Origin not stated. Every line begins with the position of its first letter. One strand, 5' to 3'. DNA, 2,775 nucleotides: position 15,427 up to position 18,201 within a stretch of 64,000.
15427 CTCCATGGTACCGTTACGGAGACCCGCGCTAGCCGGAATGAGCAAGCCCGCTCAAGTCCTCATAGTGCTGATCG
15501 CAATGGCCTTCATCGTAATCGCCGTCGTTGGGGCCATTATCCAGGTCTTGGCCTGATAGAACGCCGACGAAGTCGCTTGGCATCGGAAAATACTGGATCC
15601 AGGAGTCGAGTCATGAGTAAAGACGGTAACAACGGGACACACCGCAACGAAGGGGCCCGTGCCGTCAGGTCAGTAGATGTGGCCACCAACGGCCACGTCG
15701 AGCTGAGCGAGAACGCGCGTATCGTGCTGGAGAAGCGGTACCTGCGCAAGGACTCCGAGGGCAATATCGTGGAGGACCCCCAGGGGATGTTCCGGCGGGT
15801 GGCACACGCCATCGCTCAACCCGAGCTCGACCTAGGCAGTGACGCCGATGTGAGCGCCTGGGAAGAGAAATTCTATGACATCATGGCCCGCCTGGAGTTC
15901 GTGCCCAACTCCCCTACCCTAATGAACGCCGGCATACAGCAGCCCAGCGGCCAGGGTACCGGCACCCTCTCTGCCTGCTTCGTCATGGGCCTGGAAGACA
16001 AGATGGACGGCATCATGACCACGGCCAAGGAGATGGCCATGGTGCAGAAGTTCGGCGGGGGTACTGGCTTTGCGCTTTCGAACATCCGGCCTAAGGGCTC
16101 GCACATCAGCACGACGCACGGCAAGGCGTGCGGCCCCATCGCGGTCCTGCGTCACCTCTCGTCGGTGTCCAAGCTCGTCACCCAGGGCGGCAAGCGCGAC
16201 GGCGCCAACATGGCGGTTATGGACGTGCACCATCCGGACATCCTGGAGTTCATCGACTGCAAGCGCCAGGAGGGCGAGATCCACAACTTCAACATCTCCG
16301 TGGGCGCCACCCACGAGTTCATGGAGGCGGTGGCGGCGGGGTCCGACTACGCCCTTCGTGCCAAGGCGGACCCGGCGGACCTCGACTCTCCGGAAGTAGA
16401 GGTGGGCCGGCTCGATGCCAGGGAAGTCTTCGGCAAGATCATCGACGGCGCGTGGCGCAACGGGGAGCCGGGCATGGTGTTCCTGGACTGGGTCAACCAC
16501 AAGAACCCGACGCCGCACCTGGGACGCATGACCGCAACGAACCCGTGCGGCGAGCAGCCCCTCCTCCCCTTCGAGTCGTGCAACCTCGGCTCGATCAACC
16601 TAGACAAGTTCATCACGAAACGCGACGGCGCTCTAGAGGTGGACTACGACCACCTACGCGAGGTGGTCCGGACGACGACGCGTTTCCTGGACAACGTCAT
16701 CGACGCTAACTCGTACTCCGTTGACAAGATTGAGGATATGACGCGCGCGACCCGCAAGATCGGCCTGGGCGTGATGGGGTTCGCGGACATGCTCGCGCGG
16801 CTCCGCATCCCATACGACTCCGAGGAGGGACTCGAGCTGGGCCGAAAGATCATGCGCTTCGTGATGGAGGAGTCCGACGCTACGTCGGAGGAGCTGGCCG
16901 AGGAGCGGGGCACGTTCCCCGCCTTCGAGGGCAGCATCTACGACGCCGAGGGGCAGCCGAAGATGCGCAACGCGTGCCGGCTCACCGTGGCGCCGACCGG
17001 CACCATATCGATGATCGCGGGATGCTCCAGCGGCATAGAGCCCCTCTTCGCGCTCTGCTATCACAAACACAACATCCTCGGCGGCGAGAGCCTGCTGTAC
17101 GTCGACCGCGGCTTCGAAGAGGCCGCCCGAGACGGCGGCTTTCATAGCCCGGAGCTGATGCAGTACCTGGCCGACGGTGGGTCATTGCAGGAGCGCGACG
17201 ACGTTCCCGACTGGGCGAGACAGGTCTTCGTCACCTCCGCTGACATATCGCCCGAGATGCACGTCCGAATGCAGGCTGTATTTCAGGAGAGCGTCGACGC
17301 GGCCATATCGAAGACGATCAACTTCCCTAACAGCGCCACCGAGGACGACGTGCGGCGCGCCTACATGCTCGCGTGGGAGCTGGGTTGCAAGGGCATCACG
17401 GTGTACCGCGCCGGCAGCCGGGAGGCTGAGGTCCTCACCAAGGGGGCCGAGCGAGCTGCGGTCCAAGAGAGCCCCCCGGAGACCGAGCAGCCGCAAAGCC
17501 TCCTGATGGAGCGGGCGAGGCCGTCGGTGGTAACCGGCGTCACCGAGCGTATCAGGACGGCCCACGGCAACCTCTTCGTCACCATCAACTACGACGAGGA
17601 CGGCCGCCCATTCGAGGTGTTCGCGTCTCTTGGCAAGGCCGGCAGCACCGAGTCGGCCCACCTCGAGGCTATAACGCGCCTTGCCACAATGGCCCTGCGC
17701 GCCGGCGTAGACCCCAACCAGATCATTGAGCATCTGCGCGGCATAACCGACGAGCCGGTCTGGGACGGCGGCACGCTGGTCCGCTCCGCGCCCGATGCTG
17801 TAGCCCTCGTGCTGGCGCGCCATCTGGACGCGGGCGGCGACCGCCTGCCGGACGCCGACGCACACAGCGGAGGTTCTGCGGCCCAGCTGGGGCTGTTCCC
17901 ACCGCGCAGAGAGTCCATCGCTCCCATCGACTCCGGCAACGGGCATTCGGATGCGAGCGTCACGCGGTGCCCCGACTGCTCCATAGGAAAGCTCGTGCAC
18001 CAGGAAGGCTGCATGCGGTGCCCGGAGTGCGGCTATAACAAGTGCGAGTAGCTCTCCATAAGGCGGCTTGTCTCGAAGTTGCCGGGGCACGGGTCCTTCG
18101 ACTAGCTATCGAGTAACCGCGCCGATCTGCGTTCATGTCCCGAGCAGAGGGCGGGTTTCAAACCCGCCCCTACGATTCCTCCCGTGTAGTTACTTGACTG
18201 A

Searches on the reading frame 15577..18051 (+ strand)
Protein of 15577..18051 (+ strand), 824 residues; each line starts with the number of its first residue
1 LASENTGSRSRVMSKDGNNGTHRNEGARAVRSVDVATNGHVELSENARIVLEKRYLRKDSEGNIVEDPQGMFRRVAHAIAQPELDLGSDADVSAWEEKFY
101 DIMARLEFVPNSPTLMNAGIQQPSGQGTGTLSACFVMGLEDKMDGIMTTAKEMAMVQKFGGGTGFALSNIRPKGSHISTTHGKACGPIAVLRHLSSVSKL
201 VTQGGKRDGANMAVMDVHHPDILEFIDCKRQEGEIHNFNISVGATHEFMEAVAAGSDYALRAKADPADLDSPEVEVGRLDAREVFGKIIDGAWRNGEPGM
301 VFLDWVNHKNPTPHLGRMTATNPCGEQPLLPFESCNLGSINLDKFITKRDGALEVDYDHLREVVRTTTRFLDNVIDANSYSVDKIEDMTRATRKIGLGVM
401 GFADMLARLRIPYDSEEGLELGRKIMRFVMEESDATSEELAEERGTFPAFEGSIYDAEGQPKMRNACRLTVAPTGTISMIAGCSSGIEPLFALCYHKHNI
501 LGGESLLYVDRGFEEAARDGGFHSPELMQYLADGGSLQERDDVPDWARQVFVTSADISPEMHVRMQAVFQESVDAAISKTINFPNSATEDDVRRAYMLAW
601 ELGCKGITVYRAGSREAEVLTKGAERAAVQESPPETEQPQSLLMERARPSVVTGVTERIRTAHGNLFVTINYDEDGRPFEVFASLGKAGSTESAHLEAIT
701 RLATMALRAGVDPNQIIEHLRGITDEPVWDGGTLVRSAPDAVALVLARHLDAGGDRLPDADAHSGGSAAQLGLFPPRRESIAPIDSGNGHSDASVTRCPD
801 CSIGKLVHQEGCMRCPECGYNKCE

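Call 70: search_protein_families(library=pfam, max_evalue=0.00001, proteins=[window:15577-18051:+])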
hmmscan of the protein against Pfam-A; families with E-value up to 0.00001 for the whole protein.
window:15577-18051:+ (824 aa): 3 families
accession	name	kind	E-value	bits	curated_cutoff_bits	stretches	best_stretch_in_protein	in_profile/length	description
PF02867.20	Ribonuc_red_lgC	-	4.5e-128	428.6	23.9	1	132-610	1-523/523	Ribonucleotide reductase, barrel domain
PF00317.26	Ribonuc_red_lgN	-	5e-25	87.8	28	1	42-121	2-75/77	Ribonucleotide reductase, all-alpha domain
PF12637.14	TSCPD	-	6e-19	68.6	22.8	1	661-750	11-88/88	TSCPD domain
